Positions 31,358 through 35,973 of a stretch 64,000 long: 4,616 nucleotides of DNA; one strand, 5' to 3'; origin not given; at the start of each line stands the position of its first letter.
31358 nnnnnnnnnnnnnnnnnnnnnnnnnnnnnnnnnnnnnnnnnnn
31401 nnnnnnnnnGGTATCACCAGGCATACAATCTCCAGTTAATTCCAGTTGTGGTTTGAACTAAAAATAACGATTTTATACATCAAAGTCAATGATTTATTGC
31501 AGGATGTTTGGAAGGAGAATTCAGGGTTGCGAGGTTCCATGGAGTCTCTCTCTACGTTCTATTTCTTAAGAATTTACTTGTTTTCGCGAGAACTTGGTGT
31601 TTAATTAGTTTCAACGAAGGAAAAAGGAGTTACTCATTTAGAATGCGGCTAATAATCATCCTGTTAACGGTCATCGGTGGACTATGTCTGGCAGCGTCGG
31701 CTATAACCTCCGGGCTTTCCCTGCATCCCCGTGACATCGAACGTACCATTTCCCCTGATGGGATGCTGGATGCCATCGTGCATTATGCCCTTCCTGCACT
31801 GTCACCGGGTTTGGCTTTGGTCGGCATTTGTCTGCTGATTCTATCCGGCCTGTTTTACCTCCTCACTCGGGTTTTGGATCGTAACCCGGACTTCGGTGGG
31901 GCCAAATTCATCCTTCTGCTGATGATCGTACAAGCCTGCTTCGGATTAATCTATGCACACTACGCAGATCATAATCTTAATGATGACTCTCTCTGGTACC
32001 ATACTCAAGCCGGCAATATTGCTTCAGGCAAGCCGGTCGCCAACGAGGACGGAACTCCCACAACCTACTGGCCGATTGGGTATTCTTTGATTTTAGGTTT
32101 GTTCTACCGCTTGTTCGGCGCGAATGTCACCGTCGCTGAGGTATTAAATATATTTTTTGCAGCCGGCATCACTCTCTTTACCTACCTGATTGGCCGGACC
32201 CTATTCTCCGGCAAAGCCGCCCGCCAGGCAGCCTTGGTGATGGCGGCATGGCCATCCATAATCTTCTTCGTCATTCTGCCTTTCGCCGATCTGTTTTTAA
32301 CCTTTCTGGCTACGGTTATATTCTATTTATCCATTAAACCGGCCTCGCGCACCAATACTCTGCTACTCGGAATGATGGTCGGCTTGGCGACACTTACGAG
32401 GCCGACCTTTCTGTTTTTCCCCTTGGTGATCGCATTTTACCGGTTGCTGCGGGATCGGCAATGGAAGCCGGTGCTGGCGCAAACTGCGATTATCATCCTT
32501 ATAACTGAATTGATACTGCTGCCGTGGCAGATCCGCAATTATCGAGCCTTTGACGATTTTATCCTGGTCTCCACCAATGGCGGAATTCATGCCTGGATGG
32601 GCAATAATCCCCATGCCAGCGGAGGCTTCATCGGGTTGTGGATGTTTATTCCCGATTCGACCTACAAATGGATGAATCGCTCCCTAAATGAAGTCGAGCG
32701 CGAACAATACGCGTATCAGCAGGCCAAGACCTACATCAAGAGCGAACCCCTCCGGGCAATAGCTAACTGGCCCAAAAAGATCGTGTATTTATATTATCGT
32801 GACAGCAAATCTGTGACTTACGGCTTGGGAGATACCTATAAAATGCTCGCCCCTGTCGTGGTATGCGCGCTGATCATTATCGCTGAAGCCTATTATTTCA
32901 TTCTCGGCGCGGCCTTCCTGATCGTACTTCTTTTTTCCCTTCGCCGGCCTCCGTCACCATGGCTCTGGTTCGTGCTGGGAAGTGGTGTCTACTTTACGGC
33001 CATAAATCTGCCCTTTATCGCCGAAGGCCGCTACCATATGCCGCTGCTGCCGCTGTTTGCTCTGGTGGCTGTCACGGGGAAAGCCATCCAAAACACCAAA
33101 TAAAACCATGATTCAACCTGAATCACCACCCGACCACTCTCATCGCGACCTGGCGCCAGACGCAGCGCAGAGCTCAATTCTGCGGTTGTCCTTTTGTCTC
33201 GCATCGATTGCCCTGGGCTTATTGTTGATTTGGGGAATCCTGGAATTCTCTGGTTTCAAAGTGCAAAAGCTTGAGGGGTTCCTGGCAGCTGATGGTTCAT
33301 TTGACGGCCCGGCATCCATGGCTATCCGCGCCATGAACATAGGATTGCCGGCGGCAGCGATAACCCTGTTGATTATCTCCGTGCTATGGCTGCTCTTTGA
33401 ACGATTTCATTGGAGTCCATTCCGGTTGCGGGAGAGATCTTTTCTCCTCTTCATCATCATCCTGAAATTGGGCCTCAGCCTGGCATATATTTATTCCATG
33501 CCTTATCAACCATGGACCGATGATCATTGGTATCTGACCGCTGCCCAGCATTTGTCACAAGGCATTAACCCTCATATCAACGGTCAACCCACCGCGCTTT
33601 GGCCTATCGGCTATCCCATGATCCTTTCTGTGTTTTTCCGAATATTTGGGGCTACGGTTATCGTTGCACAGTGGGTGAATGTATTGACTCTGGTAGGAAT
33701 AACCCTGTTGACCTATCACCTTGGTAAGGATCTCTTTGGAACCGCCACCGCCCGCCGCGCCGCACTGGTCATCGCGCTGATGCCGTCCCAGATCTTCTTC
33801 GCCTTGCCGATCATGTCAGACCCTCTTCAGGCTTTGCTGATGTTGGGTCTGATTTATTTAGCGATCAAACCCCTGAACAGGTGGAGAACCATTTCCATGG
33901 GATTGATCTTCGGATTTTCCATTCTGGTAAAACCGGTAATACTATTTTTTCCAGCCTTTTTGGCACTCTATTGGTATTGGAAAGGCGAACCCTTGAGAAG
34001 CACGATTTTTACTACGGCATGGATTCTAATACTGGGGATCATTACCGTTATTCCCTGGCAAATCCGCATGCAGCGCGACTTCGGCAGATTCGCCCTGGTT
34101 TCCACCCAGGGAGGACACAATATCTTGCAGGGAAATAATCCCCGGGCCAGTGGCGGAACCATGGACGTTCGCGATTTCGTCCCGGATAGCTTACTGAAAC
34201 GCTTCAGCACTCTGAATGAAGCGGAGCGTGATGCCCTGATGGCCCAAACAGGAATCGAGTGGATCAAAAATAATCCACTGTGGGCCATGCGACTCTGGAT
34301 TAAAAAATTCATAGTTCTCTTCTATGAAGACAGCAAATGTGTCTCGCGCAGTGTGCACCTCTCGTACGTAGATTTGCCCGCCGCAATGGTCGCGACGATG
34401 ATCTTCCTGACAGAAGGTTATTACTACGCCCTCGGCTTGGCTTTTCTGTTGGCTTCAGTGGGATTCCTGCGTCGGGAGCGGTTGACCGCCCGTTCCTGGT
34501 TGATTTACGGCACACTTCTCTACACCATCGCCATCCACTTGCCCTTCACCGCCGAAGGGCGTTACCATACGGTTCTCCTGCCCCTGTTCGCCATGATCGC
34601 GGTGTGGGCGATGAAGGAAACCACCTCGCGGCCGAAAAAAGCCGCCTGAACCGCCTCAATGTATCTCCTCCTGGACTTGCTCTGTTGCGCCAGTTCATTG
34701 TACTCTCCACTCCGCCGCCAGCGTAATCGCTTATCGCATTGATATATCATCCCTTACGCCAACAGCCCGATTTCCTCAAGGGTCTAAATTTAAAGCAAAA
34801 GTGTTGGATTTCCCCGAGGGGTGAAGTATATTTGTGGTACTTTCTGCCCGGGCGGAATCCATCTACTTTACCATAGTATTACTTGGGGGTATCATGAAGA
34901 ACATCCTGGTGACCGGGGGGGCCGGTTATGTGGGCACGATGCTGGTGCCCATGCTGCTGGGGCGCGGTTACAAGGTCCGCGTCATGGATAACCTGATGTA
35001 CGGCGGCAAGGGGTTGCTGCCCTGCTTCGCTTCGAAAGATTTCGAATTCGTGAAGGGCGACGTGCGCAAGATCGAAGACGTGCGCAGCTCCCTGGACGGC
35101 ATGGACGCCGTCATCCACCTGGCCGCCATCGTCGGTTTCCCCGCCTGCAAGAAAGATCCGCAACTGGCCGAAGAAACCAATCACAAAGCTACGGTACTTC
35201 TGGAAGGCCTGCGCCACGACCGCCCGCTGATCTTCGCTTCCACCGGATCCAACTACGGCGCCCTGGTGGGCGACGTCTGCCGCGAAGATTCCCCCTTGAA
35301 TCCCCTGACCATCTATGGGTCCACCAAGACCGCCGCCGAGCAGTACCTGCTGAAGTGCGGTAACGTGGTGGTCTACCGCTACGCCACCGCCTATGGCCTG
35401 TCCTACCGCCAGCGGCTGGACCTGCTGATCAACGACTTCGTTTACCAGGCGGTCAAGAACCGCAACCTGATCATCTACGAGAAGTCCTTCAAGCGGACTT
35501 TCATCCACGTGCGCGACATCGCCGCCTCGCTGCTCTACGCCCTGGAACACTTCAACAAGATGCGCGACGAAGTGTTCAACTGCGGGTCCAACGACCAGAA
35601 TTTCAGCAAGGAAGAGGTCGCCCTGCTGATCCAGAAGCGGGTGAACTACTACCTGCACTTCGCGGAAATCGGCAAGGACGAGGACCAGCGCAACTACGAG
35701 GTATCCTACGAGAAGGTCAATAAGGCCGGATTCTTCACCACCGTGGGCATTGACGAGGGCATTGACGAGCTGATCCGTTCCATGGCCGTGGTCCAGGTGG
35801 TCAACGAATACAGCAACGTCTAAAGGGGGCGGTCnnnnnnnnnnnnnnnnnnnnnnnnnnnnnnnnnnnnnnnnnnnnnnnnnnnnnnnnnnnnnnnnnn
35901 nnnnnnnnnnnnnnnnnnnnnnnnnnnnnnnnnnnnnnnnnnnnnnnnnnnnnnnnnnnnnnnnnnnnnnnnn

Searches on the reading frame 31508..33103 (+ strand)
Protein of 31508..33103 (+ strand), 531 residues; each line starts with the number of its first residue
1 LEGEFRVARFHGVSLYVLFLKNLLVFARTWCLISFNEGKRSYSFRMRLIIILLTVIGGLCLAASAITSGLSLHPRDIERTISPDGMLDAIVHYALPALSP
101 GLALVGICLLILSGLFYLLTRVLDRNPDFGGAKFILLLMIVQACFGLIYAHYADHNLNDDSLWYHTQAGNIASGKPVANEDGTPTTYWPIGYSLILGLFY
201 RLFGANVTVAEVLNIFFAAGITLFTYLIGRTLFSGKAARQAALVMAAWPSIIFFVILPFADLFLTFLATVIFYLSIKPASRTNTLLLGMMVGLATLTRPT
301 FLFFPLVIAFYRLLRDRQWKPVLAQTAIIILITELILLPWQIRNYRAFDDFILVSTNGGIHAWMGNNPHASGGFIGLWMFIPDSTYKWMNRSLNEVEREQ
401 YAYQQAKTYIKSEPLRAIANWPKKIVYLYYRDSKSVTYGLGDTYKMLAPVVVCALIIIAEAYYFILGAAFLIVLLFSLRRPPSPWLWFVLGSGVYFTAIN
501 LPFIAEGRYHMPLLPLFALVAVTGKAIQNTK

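Call 43: search_protein_families(library=pfam, proteins=[window:31508-33103:+], max_evalue=0.0001)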
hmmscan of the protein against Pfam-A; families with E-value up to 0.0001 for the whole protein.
window:31508-33103:+ (531 aa): 1 family
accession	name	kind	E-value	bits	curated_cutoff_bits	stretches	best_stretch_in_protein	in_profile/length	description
PF13231.12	PMT_2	-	4.1e-07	30.8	26.1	1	189-331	3-150/160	Dolichyl-phosphate-mannose-protein mannosyltransferase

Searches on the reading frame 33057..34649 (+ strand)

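Call 43: search_protein_families(library=pfam, proteins=[window:33057-34649:+], max_evalue=0.0001)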
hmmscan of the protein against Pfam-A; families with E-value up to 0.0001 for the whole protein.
window:33057-34649:+ (530 aa): 1 family
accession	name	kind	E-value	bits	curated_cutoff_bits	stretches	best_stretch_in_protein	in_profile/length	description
PF13231.12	PMT_2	-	3.7e-07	30.9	26.1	1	183-334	3-160/160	Dolichyl-phosphate-mannose-protein mannosyltransferase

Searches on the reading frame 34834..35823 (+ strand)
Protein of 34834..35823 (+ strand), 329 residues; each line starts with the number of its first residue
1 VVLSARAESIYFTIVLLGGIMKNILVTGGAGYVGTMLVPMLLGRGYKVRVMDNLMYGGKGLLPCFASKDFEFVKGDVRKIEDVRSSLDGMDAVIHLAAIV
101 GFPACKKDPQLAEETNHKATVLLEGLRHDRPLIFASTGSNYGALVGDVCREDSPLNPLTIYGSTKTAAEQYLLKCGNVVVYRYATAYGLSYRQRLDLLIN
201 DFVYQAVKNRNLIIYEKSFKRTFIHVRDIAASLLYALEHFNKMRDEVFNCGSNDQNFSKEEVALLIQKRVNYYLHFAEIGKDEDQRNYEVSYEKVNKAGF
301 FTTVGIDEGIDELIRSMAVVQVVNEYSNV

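Call 43: search_protein_families(library=pfam, proteins=[window:34834-35823:+], max_evalue=0.0001)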
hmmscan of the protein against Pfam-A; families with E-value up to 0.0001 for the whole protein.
window:34834-35823:+ (329 aa): 7 families
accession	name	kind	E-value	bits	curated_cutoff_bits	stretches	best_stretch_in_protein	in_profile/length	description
PF01370.27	Epimerase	-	3.3e-35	122.1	20.9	1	24-251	1-240/240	NAD dependent epimerase/dehydratase family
PF16363.11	GDP_Man_Dehyd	-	1.4e-20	74.4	27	1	25-291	1-292/332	GDP-mannose 4,6 dehydratase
PF04321.23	RmlD_sub_bind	-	2.7e-16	59.9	27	1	23-272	2-233/287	RmlD substrate binding domain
PF01073.25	3Beta_HSD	-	1.9e-12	47.3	22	1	25-181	1-166/280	3-beta hydroxysteroid dehydrogenase/isomerase family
PF05368.20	NmrA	-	1.8e-06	28.2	27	0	22-97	3-77/298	NmrA-like family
PF02719.21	Polysacc_synt_2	-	3.2e-06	27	20.2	1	24-241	1-221/293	Polysaccharide biosynthesis protein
PF13460.12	NAD_binding_10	-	7.2e-05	23.2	27.2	0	28-98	1-69/184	NAD(P)H-binding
